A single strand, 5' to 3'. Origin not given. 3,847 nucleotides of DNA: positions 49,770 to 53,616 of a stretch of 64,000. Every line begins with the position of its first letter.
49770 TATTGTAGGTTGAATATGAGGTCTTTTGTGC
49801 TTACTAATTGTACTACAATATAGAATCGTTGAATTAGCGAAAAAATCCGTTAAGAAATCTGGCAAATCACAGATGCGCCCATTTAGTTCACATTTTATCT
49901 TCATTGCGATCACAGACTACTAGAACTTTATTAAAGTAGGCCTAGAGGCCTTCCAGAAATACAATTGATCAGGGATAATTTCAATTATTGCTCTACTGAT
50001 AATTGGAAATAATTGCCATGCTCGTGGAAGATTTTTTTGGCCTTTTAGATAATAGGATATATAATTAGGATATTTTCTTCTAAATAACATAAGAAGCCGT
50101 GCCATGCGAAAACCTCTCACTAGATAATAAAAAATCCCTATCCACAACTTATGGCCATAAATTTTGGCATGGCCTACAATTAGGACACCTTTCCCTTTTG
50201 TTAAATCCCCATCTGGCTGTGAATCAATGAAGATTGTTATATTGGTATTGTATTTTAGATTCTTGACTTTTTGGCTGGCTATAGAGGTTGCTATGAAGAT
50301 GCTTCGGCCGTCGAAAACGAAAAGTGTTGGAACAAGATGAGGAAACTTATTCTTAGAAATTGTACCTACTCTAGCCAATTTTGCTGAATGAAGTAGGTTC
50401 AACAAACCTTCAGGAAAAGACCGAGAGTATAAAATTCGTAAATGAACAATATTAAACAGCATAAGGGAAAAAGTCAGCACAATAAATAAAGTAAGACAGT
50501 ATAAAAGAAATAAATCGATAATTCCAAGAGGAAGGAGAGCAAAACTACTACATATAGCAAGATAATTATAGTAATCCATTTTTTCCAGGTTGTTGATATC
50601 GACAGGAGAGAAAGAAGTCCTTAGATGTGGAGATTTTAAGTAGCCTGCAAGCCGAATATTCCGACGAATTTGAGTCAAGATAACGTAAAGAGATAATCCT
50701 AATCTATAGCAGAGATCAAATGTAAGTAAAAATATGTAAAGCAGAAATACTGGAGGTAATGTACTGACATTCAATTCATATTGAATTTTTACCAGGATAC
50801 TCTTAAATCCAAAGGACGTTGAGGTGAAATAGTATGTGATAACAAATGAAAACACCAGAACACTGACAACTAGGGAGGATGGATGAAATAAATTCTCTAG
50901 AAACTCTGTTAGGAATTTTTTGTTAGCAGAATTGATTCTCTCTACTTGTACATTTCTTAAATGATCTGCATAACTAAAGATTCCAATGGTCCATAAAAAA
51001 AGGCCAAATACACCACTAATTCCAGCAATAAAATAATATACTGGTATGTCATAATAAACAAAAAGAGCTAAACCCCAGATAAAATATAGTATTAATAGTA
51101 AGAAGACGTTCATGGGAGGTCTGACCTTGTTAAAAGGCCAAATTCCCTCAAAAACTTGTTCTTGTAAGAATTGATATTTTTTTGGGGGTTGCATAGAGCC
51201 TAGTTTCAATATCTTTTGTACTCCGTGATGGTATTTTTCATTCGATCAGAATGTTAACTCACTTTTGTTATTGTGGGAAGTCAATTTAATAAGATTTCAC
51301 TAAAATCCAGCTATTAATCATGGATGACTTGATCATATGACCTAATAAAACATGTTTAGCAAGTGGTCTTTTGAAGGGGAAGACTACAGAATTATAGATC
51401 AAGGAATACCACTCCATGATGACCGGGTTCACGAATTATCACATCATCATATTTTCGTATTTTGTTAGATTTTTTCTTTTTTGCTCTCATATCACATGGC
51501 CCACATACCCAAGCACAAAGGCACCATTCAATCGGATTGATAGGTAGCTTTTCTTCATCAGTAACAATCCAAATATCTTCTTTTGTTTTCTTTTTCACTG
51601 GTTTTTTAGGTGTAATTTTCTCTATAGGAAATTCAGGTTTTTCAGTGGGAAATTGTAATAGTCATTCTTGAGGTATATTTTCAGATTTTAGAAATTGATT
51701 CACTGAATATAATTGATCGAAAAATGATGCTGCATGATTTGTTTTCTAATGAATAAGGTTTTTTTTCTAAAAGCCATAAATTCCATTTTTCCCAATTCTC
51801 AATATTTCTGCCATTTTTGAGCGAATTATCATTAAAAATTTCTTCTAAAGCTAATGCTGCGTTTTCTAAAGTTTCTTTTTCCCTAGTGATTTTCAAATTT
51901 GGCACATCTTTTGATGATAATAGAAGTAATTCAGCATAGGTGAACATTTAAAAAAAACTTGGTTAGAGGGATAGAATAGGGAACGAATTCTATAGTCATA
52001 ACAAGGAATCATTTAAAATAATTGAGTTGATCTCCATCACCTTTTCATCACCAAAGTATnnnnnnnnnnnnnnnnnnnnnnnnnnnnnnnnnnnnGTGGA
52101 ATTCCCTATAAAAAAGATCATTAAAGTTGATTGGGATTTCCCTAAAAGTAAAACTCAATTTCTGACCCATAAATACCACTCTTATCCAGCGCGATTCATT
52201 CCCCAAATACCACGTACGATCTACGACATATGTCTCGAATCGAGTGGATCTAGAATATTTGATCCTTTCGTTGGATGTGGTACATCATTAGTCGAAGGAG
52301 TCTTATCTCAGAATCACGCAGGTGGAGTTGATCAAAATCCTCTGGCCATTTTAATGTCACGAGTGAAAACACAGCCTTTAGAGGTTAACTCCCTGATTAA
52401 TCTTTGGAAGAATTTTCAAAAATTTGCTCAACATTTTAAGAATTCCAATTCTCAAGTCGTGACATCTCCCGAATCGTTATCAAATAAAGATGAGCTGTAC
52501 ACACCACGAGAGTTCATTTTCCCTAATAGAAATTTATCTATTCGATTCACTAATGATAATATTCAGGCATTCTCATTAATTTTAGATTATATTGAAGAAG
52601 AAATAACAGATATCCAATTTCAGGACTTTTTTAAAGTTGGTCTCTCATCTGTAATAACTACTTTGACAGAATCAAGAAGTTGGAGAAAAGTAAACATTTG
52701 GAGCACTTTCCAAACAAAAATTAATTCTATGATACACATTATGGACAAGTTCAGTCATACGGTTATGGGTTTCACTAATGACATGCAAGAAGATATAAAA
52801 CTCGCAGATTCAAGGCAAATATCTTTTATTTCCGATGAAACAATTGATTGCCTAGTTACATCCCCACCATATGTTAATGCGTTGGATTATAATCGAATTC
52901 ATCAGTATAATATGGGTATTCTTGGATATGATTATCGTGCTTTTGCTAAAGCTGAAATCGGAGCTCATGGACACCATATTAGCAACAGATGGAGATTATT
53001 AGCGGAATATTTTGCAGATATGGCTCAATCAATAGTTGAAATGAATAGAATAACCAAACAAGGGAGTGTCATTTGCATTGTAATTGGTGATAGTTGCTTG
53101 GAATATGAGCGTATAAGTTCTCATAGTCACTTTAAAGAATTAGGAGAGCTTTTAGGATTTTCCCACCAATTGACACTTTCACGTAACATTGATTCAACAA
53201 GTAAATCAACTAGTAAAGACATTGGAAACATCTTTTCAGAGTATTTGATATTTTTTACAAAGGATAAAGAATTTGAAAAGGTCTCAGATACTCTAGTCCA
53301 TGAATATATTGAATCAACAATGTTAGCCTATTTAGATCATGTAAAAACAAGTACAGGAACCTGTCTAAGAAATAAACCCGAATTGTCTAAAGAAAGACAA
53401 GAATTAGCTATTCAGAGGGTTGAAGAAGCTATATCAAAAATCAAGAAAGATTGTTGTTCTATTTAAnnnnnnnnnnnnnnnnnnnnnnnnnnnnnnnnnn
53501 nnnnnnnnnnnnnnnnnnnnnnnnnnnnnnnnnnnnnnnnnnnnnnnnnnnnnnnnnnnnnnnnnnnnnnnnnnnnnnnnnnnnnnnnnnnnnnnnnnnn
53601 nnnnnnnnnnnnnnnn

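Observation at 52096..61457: Island with two DpdA/TGT-like base-exchange paralogues, DUF362, a DUF6884-like protein and an MFS transporter, bracketed by DNA methyltransferases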

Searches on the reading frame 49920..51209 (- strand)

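Call 3: search_protein_families(library=pfam, proteins=[window:49920-51209:-], max_evalue=0.01)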
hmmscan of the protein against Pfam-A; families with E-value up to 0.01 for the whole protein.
window:49920-51209:- (429 aa): 3 families
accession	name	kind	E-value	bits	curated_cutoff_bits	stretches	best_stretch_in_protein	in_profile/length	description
PF01243.27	PNPOx_N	-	1.1e-09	39.1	28.1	1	270-351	6-76/120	Pyridoxamine 5'-phosphate oxidase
PF12900.13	Pyridox_ox_2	-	9e-06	26.1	27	1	270-349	6-88/140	Pyridoxamine 5'-phosphate oxidase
PF24374.1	DUF7530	-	1.1e-05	25.8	27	1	107-188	87-166/220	Family of unknown function (DUF7530)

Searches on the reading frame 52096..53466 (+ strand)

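Call 3: search_protein_families(library=pfam, proteins=[window:52096-53466:+], max_evalue=0.01)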
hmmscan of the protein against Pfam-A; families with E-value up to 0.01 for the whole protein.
window:52096-53466:+ (456 aa): 2 families
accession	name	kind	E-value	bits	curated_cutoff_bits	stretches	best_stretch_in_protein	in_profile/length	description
PF01555.25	N6_N4_Mtase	-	1.4e-08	35.4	26.7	1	250-412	1-130/221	DNA methylase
PF01170.24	UPF0020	-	0.0003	21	22.3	0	30-78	8-57/197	RMKL-like, methyltransferase domain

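Call 4: search_protein_families(library=ncbifam, proteins=[window:52096-53466:+], max_evalue=0.01)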
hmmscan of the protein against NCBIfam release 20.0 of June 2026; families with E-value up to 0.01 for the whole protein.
window:52096-53466:+ (456 aa): 1 family
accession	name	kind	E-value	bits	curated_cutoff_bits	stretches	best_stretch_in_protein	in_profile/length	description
TIGR01177.1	TIGR01177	hypoth_equivalog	0.001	18.4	316.55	0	28-70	160-202/330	TIGR01177 family methyltransferase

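Call 5: search_protein_families(library=padloc, proteins=[window:52096-53466:+], max_evalue=0.01)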
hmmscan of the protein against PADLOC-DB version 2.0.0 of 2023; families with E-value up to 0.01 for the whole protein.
window:52096-53466:+ (456 aa): 28 families (the best 25 are shown)
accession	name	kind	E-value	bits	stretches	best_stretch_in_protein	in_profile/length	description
PDLC03322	MTase_II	-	3.9e-39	132.8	2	6-260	18-272/446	Type II methyltransferase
PDLC03380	MTase_II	-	5.1e-36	122.7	1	8-389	15-392/393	Type II methyltransferase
PDLC03364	MTase_II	-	1.3e-35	121.1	1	7-385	15-375/380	Type II methyltransferase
PDLC03362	MTase_II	-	1.2e-26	91.6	2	21-281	40-293/438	Type II methyltransferase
PDLC03239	MTase_II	-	6.2e-23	79.2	1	13-356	52-395/442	Type II methyltransferase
PDLC03224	MTase_II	-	4.3e-18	63.5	2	46-283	89-330/481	Type II methyltransferase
PDLC03369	MTase_II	-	3.8e-17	60.2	1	20-274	110-376/532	Type II methyltransferase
PDLC03249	MTase_II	-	6.9e-16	56.2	2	227-344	394-507/541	Type II methyltransferase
PDLC03325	MTase_II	-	3.7e-15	53.6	1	25-105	65-146/426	Type II methyltransferase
PDLC03353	MTase_II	-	6e-15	53.5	2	232-359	10-111/260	Type II methyltransferase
PDLC03377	MTase_II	-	6.5e-12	42.8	1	19-270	90-338/504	Type II methyltransferase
PDLC03376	MTase_II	-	2.4e-11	41.9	2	233-266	110-143/249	Type II methyltransferase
PDLC03360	MTase_II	-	3.8e-11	40.6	1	10-100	22-114/441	Type II methyltransferase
PDLC03306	MTase_II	-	4.4e-11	40.4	1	23-277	29-268/422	Type II methyltransferase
PDLC03350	MTase_II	-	1.8e-10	38.7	2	230-392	55-185/312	Type II methyltransferase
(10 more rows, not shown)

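Call 6: search_protein_families(library=phrogs, proteins=[window:52096-53466:+], max_evalue=0.01)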
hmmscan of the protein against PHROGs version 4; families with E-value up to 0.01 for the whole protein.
window:52096-53466:+ (456 aa): 4 families
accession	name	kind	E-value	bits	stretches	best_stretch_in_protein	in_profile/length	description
phrog_18146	-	other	3.7e-33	116.1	2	19-280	38-304/452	DNA methyltransferase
phrog_67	-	other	8e-08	32.8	1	227-338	119-203/743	DNA methyltransferase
phrog_10183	-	other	5.3e-07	29.3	1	42-116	107-176/889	DNA methyltransferase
phrog_6025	-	other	8.4e-05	23.3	0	234-263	14-44/192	DNA methyltransferase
